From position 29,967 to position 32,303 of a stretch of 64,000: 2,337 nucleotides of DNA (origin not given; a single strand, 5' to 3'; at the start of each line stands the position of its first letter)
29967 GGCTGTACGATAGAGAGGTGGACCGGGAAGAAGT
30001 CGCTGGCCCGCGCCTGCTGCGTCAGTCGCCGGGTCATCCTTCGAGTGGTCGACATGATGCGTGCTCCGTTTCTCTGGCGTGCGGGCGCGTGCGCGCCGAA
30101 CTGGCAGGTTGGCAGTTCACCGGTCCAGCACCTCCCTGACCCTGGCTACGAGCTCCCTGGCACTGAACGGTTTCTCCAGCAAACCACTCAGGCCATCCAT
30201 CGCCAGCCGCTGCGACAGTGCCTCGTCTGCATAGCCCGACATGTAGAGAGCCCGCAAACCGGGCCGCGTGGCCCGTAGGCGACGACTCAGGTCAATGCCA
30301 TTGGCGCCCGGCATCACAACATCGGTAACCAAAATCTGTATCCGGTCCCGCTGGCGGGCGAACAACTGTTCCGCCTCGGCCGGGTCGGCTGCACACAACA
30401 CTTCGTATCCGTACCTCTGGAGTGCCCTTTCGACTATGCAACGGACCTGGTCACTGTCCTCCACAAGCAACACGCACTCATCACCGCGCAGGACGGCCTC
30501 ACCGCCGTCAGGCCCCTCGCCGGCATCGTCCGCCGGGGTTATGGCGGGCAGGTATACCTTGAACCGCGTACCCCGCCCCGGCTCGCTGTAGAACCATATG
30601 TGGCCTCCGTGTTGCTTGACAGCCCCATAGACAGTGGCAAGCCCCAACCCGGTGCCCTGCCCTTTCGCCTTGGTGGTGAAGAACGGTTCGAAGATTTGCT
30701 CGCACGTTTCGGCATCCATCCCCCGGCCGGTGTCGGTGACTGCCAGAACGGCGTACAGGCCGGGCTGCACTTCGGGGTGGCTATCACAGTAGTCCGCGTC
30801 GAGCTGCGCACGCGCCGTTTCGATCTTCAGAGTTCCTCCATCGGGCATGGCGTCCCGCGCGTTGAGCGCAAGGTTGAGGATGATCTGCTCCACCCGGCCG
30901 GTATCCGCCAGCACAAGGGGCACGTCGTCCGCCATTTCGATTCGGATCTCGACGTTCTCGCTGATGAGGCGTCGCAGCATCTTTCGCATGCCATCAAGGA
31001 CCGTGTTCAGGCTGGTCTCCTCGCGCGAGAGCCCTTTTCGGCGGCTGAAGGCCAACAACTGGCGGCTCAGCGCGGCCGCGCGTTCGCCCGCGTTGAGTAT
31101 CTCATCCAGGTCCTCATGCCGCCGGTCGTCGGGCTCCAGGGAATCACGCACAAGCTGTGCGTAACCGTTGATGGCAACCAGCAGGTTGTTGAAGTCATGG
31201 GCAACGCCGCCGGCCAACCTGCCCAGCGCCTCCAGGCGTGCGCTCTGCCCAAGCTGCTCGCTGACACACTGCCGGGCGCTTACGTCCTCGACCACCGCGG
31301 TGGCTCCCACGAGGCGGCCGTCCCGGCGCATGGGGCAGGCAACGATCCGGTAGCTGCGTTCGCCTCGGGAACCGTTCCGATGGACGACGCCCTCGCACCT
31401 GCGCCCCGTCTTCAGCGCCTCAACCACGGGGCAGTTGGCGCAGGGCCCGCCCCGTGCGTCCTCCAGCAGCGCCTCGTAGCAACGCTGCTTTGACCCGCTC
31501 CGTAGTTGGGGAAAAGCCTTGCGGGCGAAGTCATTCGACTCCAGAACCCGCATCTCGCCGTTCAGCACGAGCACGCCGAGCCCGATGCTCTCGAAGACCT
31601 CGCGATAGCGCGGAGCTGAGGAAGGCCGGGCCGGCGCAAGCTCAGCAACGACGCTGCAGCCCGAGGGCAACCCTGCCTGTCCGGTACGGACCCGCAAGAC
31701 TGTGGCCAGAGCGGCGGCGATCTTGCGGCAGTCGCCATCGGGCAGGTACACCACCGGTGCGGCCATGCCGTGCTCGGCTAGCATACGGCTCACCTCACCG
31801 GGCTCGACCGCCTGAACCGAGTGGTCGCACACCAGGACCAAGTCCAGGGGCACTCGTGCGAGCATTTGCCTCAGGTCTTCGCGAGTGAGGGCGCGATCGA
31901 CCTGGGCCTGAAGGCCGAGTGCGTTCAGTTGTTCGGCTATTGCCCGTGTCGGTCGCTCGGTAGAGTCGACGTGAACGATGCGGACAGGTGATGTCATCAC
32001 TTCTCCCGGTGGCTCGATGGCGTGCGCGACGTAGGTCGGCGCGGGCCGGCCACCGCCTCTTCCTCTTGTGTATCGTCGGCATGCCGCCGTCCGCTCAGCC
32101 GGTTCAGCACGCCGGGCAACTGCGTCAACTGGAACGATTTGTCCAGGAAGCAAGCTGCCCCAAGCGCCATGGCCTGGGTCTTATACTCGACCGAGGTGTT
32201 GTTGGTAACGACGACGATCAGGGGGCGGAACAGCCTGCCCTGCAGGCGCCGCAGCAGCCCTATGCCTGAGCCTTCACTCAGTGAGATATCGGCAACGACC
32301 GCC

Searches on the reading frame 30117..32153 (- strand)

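Call 96: search_protein_families(library=pfam, proteins=[window:30117-32153:-], max_evalue=0.00001)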
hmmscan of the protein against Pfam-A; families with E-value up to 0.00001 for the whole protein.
window:30117-32153:- (678 aa): 4 families
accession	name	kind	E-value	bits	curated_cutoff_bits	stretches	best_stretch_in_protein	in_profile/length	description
PF02518.31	HATPase_c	-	3.5e-24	85.8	26.4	1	417-537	2-109/111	Histidine kinase-, DNA gyrase B-, and HSP90-like ATPase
PF00072.30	Response_reg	-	6e-21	75.1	30.2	1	561-673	1-111/111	Response regulator receiver domain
PF00512.31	HisKA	-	9.1e-10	38.9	26.9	1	310-372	2-63/66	His Kinase A (phospho-acceptor) domain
PF08448.16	PAS_4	-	2e-07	31.7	23.1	1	187-294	1-108/110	PAS fold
